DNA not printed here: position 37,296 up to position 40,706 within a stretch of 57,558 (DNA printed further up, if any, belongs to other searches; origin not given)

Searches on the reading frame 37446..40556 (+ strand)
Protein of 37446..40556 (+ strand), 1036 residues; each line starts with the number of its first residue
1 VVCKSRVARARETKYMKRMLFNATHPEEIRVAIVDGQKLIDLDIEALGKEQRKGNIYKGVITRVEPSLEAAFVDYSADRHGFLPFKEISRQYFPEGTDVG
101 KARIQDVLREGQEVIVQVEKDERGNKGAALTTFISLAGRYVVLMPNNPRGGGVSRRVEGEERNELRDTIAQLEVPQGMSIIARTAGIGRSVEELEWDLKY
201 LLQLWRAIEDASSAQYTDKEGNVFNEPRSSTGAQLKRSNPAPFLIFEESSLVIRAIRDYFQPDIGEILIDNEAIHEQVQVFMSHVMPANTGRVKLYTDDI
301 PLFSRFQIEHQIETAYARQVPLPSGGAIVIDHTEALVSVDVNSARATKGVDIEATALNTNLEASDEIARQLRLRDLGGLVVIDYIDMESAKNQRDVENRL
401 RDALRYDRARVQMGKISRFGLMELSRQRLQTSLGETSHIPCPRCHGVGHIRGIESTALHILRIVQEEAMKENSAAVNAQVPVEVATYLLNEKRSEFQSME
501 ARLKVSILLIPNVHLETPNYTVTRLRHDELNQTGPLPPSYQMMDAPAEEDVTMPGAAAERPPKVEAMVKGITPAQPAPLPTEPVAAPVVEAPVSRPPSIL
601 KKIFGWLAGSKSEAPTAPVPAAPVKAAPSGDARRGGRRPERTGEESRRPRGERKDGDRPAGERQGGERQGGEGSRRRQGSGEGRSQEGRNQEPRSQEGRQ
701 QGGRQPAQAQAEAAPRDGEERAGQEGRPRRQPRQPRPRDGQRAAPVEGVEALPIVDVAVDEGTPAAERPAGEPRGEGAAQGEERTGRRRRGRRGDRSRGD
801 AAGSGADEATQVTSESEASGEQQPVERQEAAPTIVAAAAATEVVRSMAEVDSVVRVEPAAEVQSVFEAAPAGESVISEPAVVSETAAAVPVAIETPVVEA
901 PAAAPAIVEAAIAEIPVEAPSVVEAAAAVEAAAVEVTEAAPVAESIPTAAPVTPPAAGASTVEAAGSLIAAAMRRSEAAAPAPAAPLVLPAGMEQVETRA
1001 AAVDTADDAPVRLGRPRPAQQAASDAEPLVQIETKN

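Call 25: search_protein_families(library=ncbifam, proteins=[window:37446-40556:+], max_evalue=1e-10)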
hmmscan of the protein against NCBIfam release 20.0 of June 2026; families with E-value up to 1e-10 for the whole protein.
window:37446-40556:+ (1036 aa): 5 families
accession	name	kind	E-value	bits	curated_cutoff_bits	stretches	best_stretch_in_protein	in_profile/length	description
NF008074.0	PRK10811.1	equivalog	7.7e-241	802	908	2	238-747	200-694/1068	ribonuclease E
TIGR00757.1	RNaseEG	subfamily_domain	4.4e-150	500.2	325.95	1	28-462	1-415/415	Rne/Rng family ribonuclease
NF008689.0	PRK11712.1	equivalog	2.9e-92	309.7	594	2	238-500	202-464/489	ribonuclease G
NF052588.1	RnaseEMycob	equivalog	1.1e-72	245.1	1400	1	54-449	364-745/945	ribonuclease E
NF052586.1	RnaseECyano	equivalog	8.5e-71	239.2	900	2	237-504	190-458/619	ribonuclease E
